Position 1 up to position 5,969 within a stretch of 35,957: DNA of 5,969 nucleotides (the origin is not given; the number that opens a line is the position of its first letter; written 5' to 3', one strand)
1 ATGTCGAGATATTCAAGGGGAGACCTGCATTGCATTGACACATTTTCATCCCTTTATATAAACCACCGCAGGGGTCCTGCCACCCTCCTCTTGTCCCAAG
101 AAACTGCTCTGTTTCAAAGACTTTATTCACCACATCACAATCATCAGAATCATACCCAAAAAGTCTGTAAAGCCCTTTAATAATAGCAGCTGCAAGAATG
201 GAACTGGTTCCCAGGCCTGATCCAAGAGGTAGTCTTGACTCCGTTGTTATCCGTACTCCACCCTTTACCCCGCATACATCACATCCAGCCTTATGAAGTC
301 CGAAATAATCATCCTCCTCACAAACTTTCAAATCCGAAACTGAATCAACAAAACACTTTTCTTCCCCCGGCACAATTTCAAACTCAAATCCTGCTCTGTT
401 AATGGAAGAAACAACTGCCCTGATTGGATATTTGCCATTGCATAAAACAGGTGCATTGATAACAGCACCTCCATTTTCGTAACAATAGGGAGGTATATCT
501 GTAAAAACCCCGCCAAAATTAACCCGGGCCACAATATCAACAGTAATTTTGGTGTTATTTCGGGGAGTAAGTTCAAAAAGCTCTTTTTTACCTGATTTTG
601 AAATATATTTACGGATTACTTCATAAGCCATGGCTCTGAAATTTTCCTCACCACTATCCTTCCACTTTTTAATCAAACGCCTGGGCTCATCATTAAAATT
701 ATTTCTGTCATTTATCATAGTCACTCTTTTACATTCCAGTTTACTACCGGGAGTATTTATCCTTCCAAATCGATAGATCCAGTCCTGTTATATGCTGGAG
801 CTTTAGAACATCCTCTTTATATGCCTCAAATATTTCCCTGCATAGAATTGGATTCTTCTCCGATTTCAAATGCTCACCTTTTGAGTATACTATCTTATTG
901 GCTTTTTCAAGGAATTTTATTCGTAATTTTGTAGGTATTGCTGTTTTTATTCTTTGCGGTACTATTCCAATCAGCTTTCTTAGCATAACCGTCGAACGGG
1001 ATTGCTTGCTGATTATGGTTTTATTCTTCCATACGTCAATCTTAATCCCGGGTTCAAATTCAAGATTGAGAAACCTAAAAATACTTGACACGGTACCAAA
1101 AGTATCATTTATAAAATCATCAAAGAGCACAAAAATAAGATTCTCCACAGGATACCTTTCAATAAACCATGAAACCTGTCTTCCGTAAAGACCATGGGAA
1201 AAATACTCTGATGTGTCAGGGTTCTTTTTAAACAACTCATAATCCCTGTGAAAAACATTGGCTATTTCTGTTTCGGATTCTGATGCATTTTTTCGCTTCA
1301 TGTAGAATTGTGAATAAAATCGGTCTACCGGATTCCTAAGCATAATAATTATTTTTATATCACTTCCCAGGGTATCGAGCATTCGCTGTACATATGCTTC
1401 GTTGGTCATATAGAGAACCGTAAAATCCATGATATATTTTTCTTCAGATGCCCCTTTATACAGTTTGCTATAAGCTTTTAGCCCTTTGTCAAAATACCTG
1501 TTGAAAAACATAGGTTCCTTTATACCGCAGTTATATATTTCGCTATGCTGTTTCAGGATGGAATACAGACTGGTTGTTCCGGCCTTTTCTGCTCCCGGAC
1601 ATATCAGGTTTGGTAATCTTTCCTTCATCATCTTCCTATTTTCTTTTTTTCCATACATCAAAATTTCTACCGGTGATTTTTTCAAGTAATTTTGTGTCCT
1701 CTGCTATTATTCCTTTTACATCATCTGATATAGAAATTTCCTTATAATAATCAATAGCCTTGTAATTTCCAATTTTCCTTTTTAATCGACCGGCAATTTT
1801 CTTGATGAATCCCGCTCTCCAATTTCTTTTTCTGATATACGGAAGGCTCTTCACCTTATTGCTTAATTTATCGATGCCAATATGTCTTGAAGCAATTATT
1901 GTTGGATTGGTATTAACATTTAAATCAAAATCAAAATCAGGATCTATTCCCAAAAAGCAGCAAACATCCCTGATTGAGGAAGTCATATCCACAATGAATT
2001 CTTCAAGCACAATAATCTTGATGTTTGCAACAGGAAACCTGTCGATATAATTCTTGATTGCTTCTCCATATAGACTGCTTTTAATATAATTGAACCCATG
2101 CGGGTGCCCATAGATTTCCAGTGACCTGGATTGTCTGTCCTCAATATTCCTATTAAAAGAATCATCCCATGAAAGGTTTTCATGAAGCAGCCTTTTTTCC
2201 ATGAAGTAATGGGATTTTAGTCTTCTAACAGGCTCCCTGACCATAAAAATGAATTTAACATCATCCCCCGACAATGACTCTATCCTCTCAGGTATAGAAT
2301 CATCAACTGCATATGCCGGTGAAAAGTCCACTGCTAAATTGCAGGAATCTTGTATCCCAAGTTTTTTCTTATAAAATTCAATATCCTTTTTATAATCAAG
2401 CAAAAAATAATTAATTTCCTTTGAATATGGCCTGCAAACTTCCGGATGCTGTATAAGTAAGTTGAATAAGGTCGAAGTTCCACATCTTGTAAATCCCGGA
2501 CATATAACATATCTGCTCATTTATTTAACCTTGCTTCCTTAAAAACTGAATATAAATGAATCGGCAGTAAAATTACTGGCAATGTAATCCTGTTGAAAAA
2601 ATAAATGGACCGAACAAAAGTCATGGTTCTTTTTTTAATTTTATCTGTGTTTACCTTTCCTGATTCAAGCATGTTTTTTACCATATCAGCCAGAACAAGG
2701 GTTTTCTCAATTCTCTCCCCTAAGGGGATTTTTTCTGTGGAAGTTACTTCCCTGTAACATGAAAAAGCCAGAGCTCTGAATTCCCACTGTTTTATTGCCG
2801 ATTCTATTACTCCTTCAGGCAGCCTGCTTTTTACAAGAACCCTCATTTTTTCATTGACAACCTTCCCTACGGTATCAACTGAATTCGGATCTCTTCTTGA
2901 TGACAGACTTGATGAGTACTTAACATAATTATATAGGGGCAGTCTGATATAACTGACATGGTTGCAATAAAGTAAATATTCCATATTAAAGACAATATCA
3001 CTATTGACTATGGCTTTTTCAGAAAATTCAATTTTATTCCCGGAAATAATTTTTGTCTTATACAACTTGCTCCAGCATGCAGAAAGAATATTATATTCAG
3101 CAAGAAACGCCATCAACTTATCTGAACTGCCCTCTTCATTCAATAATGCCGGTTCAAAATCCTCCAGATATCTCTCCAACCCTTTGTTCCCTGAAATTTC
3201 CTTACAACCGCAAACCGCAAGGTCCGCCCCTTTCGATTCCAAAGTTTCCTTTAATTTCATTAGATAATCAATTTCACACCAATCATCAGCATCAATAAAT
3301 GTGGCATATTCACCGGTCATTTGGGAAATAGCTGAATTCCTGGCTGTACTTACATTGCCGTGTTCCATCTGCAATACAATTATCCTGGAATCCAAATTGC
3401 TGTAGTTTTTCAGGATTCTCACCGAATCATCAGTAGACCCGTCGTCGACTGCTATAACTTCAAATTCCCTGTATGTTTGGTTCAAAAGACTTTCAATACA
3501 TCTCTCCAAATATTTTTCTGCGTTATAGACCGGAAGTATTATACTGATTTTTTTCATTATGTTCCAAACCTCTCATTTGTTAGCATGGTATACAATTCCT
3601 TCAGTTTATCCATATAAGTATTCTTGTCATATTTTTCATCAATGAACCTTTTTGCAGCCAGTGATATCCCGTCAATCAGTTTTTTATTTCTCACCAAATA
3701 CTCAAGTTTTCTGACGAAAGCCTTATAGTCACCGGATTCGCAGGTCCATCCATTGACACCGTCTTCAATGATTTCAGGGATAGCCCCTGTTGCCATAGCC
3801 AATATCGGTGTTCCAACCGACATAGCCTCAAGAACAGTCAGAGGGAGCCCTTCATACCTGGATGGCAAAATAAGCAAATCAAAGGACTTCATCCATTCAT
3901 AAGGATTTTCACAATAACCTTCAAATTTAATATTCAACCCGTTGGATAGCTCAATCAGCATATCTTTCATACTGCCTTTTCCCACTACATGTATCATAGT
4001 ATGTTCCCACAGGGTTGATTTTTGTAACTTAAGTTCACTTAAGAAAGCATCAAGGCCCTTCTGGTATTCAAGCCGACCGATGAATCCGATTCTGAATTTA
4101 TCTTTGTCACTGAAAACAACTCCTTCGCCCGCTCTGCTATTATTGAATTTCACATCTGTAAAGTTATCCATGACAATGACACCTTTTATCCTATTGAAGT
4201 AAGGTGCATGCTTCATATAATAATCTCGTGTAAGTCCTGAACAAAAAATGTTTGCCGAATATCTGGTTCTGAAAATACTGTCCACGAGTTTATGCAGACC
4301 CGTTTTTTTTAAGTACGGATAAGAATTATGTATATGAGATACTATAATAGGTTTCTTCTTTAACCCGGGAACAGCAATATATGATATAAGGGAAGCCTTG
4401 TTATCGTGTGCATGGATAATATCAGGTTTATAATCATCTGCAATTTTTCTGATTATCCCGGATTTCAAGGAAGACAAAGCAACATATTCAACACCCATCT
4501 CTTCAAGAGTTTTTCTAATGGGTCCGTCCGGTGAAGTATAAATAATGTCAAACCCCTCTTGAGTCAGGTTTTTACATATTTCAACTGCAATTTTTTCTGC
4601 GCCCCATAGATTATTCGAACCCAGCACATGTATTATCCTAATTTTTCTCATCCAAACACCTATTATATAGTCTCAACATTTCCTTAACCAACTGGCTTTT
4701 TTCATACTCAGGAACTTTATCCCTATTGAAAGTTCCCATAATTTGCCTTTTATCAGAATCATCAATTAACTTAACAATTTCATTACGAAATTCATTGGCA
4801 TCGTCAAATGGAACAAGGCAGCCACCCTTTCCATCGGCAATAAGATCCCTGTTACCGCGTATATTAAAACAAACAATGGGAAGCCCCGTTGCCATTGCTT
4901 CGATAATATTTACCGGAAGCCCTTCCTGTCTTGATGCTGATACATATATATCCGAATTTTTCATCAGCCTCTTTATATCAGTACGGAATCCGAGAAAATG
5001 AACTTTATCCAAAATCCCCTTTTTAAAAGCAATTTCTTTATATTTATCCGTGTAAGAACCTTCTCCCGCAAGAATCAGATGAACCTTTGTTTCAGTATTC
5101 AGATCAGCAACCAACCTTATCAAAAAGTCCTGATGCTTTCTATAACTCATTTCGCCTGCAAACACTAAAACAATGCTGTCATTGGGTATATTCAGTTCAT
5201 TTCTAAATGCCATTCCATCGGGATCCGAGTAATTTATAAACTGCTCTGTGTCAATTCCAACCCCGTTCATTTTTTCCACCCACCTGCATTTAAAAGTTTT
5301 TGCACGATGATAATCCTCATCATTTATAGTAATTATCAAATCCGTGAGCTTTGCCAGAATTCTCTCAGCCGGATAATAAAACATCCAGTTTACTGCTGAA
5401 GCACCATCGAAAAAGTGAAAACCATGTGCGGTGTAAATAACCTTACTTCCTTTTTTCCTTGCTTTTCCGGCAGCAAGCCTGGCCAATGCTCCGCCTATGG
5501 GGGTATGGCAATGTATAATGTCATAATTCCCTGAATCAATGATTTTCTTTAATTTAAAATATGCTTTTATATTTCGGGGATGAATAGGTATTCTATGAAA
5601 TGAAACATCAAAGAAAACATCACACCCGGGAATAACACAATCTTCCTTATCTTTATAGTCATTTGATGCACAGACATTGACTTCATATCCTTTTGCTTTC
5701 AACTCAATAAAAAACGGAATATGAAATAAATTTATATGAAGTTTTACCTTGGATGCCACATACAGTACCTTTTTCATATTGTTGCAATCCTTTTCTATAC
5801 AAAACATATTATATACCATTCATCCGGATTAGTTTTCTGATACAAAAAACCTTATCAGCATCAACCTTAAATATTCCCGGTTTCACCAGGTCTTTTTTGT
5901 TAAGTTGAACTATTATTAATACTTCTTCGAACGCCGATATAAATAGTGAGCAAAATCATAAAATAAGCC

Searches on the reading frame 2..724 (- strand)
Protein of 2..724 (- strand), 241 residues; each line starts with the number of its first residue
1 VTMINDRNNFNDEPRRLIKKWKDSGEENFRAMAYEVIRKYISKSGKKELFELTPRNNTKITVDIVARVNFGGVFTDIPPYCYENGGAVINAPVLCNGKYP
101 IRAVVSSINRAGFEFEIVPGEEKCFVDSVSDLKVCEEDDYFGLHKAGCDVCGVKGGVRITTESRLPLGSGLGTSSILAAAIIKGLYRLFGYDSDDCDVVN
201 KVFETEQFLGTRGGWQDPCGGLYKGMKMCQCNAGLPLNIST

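Call 93: search_solved_structures(query=window:2-724:-, max_evalue=0.01)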
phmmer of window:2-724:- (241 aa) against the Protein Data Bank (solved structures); distinct sequences matched with E-value up to 0.01: 8.
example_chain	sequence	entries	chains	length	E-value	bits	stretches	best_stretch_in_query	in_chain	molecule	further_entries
9iip_A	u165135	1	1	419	2.4e-19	73.1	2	155-235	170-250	L-fucokinase/L-fucose-1-P guanylyltransferase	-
5yys_A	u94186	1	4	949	1.9e-18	70.1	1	155-235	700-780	L-fucokinase, L-fucose-1-P guanylyltransferase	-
9iit_A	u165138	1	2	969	2e-18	70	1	155-235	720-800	L-fucokinase/L-fucose-1-P guanylyltransferase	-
4usk_A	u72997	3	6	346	7e-06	28.9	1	62-230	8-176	PUTATIVE SUGAR KINASE | SUGAR KINASE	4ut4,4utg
3k85_A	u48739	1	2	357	9.2e-06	28.5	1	67-227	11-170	D-glycero-D-manno-heptose 1-phosphate kinase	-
4usm_A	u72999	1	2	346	1.1e-05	28.2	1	62-227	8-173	PUTATIVE SUGAR KINASE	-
4n3o_A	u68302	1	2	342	0.001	21.8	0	149-228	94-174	Putative D-glycero-D-manno-heptose 7-phosphate kinase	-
1uek_A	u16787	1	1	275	0.0069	19.1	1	149-194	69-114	4-(cytidine 5'-diphospho)-2C-methyl-D-erythritol kinase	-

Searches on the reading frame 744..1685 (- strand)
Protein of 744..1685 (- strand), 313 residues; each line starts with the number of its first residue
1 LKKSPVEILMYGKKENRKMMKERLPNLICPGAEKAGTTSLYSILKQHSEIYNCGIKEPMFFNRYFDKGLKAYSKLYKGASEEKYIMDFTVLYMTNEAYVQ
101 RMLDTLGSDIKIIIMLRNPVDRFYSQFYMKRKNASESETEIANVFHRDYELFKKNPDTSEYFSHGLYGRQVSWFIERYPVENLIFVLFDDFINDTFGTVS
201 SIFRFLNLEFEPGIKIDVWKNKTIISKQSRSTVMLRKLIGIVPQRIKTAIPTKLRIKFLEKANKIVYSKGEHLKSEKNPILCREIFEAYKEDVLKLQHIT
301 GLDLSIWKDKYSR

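Call 5: search_protein_families(library=pfam, proteins=[window:744-1685:-], max_evalue=0.01)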
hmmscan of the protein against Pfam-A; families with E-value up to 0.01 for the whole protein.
window:744-1685:- (313 aa): 2 families
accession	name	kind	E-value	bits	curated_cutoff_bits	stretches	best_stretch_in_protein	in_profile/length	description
PF00685.33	Sulfotransfer_1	-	1.2e-14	54.8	22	1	30-230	7-203/255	Sulfotransferase domain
PF13469.12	Sulfotransfer_3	-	6.2e-11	43.4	27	1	109-212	124-216/216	Sulfotransferase family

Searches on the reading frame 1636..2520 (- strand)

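Call 5: search_protein_families(library=pfam, proteins=[window:1636-2520:-], max_evalue=0.01)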
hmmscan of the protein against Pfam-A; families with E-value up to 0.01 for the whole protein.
window:1636-2520:- (294 aa): 2 families
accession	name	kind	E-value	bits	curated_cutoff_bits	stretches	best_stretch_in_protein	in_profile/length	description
PF00685.33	Sulfotransfer_1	-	6.7e-07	29.4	22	1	6-193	5-182/255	Sulfotransferase domain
PF13469.12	Sulfotransfer_3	-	9.9e-06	26.4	27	0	8-45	5-43/216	Sulfotransferase family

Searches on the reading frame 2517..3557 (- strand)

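Call 43: search_protein_families(library=pfam, proteins=[window:2517-3557:-], max_evalue=5)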
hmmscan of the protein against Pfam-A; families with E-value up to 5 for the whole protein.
window:2517-3557:- (346 aa): 6 families
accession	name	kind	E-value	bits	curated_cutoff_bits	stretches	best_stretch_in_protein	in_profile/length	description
PF00535.33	Glycos_transf_2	-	1.4e-38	132.9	23.3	1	5-139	1-132/168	Glycosyl transferase family 2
PF10111.15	Glyco_tranf_2_2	-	3.9e-11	43.4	27.3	1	5-105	1-105/276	Glycosyltransferase like family 2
PF13641.12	Glyco_tranf_2_3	-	1.9e-10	41.6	27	1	4-120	3-124/230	Glycosyltransferase like family 2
PF13704.12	Glyco_tranf_2_4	-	0.00053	20.9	27.5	1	12-92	2-82/98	Glycosyl transferase family 2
PF23242.1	AAA_lid_TRIP13_C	-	0.06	14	27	1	153-220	4-73/110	TRIP13-like, AAA+ ATPase lid C-terminal domain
PF01918.27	Alba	-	0.13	12.5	25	0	279-308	34-63/66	Alba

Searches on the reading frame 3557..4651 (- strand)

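Call 3: search_protein_families(library=pfam, proteins=[window:3557-4651:-], max_evalue=0.01)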
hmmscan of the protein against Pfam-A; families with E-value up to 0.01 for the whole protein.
window:3557-4651:- (364 aa): 7 families
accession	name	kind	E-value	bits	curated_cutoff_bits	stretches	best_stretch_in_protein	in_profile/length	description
PF13692.12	Glyco_trans_1_4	-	4.5e-31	108.5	27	1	186-322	2-142/142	Glycosyl transferases group 1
PF00534.26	Glycos_transf_1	-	4.6e-31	108.1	26.4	1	181-327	11-163/172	Glycosyl transferases group 1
PF13439.12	Glyco_transf_4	-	5.3e-10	40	28.5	1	17-150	3-153/170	Glycosyltransferase Family 4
PF20706.3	GT4-conflict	-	3.3e-05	23.5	26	1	242-289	264-314/385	Family 4 Glycosyltransferase in conflict systems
PF13477.12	Glyco_trans_4_2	-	0.00032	21.3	23.4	1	24-110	15-109/139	Glycosyl transferase 4-like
PF13524.12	Glyco_trans_1_2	-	0.00071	20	25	1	266-349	60-141/144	Glycosyl transferase-like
PF08323.17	Glyco_transf_5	-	0.0032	17.6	22.7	1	59-109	114-167/239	Starch synthase catalytic domain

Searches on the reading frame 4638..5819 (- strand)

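Call 3: search_protein_families(library=pfam, proteins=[window:4638-5819:-], max_evalue=0.01)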
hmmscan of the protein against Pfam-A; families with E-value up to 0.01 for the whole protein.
window:4638-5819:- (393 aa): 7 families
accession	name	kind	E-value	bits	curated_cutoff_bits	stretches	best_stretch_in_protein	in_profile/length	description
PF00534.26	Glycos_transf_1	-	5.2e-38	130.7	26.4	1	205-366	5-170/172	Glycosyl transferases group 1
PF13692.12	Glyco_trans_1_4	-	7.1e-34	117.5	27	1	217-354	3-142/142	Glycosyl transferases group 1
PF13477.12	Glyco_trans_4_2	-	1.5e-21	77.4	23.4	1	17-166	1-139/139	Glycosyl transferase 4-like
PF13439.12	Glyco_transf_4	-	9.3e-17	62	28.5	1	39-168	14-143/170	Glycosyltransferase Family 4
PF13579.12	Glyco_trans_4_4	-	2e-13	51.4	29.7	1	39-167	13-136/158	Glycosyl transferase 4-like domain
PF13524.12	Glyco_trans_1_2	-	0.00058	20.3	25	1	236-368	5-128/144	Glycosyl transferase-like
PF20706.3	GT4-conflict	-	0.00064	19.3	26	1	225-330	209-323/385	Family 4 Glycosyltransferase in conflict systems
